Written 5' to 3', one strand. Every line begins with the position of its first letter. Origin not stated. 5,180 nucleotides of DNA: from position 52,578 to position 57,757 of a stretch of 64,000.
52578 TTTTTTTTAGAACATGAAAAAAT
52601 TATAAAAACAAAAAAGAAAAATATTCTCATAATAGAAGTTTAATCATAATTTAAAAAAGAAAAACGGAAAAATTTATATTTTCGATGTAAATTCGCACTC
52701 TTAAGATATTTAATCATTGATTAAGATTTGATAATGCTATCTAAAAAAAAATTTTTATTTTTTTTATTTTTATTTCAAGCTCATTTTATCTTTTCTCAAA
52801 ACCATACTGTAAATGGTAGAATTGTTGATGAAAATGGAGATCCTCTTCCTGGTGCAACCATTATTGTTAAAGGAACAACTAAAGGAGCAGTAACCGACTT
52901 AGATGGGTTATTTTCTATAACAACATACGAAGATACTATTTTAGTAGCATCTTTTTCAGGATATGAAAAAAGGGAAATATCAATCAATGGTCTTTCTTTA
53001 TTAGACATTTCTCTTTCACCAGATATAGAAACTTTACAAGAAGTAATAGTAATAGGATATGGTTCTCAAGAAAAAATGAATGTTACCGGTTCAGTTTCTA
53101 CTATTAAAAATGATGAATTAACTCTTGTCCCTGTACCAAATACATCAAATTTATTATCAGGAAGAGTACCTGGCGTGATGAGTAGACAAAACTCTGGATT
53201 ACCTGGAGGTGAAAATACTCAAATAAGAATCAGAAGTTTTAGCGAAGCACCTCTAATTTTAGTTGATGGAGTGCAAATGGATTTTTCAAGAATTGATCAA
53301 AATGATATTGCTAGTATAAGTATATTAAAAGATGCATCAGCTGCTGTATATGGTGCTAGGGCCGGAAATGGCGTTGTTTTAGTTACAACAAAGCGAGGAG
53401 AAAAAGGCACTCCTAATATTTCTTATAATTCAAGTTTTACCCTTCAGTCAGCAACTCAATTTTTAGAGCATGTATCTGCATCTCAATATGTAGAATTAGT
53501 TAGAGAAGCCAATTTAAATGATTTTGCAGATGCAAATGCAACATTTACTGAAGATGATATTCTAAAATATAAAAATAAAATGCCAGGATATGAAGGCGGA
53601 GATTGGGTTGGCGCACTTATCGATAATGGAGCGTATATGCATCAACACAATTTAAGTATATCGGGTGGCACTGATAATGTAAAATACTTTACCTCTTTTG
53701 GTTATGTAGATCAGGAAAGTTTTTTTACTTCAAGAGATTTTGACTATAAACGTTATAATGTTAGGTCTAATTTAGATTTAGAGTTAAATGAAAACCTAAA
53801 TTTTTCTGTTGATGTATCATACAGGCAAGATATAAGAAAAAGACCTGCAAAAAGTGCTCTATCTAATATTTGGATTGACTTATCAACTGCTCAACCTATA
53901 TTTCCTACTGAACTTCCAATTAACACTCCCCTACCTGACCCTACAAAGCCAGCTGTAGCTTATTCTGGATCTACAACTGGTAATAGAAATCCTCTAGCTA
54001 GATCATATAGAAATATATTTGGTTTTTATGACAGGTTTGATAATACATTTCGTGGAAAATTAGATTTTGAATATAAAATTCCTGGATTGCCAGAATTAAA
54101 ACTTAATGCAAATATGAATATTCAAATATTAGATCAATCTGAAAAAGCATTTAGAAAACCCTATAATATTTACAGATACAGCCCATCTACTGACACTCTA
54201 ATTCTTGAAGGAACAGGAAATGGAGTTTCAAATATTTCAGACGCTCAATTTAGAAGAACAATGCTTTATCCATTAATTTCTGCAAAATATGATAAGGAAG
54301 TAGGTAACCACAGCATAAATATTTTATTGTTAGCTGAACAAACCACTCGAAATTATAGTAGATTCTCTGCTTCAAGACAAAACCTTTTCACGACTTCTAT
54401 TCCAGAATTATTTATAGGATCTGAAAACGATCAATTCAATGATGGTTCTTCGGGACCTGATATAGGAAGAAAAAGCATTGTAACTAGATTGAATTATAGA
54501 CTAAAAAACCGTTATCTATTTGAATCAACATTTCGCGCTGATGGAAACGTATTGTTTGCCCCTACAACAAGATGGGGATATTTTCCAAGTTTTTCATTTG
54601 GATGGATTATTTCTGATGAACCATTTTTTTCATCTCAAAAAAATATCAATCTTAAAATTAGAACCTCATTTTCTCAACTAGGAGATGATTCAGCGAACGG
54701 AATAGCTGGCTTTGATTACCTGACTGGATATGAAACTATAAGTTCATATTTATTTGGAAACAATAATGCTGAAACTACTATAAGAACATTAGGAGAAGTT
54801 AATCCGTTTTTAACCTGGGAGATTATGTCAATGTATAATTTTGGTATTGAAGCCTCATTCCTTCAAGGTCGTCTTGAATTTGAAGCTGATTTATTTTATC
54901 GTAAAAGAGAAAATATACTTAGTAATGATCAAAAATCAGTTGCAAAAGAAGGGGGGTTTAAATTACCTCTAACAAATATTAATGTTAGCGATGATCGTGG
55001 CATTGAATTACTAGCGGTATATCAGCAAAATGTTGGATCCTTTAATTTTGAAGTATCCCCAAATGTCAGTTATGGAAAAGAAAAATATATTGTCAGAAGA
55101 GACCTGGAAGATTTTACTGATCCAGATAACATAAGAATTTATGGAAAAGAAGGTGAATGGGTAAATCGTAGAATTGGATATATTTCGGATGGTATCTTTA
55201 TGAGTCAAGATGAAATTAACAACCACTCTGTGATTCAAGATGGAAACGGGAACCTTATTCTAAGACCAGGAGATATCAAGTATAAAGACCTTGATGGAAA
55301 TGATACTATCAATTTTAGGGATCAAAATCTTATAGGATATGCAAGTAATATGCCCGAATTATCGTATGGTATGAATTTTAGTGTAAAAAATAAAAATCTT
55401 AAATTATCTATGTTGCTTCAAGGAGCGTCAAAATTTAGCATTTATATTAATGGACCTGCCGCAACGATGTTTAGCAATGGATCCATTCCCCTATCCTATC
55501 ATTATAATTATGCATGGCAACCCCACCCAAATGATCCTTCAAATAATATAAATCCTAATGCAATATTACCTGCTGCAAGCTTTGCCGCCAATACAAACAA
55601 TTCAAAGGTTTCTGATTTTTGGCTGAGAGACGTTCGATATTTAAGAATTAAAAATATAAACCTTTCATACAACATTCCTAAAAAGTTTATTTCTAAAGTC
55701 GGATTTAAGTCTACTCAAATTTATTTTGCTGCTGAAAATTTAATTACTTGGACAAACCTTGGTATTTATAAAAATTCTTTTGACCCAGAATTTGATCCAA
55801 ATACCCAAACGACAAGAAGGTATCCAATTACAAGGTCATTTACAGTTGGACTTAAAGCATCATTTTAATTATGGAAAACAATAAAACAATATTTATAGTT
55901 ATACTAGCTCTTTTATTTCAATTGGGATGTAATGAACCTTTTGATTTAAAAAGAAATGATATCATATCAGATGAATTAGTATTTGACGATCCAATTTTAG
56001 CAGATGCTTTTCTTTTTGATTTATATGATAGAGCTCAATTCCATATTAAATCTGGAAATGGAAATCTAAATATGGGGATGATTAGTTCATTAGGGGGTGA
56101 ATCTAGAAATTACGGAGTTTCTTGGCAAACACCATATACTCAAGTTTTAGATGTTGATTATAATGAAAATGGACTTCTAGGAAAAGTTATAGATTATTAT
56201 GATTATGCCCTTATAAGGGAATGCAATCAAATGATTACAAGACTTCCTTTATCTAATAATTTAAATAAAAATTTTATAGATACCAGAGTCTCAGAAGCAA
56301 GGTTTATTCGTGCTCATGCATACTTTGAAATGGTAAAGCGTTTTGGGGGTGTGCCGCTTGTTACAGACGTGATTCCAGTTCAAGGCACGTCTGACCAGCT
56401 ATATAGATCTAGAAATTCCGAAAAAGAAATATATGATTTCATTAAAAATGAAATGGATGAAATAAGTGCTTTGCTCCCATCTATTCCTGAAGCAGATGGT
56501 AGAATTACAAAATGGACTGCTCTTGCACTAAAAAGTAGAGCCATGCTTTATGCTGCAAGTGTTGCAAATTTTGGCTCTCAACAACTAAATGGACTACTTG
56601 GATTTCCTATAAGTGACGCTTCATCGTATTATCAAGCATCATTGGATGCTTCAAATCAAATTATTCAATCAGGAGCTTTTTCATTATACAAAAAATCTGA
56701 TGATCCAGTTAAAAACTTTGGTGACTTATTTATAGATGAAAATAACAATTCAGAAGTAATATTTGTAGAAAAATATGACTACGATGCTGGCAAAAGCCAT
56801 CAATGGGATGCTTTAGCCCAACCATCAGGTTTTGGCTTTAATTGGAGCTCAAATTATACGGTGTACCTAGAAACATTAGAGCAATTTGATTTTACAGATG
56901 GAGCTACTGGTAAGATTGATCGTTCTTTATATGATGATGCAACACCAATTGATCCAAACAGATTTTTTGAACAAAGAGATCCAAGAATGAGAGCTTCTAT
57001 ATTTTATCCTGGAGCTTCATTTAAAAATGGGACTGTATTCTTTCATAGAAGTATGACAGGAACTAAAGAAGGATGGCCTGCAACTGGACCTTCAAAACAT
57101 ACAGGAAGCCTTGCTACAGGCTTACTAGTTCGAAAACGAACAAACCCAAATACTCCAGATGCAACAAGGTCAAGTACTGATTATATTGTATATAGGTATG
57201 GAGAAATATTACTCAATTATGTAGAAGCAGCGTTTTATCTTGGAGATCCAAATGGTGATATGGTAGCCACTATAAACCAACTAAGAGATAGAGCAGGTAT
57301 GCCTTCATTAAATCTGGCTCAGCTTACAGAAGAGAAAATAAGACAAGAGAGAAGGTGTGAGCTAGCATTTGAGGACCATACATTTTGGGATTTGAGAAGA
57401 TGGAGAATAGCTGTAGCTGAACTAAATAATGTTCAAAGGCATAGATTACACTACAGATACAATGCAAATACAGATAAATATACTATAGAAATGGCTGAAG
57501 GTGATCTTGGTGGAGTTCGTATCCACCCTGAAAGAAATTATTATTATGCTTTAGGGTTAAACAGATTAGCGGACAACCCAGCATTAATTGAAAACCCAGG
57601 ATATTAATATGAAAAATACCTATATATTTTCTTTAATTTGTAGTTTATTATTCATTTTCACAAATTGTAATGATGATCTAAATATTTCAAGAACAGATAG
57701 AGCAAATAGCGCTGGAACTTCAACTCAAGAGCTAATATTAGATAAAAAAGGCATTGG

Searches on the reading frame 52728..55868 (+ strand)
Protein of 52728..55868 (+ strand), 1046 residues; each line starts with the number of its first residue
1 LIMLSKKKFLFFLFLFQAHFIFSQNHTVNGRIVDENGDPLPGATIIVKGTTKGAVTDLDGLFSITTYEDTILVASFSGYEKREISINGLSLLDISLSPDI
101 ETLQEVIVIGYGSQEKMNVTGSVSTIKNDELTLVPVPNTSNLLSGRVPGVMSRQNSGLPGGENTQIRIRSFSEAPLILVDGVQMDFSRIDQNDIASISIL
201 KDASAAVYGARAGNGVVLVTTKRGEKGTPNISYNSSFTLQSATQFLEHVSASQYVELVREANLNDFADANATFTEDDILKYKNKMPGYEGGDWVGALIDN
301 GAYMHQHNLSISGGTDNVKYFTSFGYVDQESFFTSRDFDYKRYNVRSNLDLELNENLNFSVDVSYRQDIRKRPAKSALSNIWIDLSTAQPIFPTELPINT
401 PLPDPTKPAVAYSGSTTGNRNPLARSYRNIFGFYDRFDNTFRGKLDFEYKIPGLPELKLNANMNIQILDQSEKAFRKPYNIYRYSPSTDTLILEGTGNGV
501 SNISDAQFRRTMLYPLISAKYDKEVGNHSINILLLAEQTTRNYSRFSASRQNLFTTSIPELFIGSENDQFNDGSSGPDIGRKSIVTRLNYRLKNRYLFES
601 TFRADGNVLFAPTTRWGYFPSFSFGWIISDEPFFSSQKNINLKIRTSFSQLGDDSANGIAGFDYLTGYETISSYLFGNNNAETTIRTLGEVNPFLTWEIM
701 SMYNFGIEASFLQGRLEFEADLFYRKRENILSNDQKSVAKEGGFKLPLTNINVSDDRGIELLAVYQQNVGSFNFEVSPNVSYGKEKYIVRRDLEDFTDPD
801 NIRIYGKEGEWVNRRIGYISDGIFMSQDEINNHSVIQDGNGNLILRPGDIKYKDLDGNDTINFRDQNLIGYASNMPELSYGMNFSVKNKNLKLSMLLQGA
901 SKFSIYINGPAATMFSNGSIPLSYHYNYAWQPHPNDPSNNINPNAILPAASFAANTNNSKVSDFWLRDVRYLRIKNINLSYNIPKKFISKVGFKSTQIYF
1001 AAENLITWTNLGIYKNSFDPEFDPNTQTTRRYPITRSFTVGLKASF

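Call 6: search_protein_families(library=pfam, proteins=[window:52728-55868:+], max_evalue=0.001)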
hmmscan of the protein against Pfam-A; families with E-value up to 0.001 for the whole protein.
window:52728-55868:+ (1046 aa): 4 families
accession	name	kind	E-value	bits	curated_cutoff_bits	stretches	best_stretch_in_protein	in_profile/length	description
PF07715.20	Plug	-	3.4e-17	63.3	23.9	1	116-216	2-107/107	TonB-dependent Receptor Plug Domain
PF13715.12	CarbopepD_reg_2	-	1.2e-16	61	32.2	1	28-108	1-88/88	CarboxypepD_reg-like domain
PF13620.12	CarboxypepD_reg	-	1e-09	39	32.3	1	27-85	1-65/82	Carboxypeptidase regulatory-like domain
PF15976.11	CooC_C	-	0.00042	20.7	29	0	24-66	15-55/93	CS1-pili formation C-terminal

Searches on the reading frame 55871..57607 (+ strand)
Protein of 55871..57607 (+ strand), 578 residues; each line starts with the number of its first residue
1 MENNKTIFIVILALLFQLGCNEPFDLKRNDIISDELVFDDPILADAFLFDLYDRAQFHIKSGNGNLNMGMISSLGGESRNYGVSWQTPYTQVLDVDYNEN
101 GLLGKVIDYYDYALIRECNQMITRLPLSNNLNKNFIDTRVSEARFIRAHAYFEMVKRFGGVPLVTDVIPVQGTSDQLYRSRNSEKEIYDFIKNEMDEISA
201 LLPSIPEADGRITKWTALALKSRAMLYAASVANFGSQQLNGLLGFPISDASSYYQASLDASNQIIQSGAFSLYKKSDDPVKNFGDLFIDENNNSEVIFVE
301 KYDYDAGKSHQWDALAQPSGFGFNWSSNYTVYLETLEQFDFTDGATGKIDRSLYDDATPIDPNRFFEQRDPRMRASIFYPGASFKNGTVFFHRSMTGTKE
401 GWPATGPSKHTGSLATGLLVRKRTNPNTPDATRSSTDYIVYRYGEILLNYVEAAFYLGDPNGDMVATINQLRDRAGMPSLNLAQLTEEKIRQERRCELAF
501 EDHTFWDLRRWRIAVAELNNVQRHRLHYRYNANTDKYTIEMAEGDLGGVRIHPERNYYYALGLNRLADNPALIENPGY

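Call 6: search_protein_families(library=pfam, proteins=[window:55871-57607:+], max_evalue=0.001)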
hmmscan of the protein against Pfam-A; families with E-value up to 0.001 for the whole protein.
window:55871-57607:+ (578 aa): 2 families
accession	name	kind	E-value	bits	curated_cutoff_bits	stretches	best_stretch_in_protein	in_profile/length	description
PF07980.17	SusD_RagB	-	1.9e-45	156.2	23.1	1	295-578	2-297/297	SusD family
PF14322.12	SusD-like_3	-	6.6e-15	56.3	27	1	111-226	81-191/191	Starch-binding associating with outer membrane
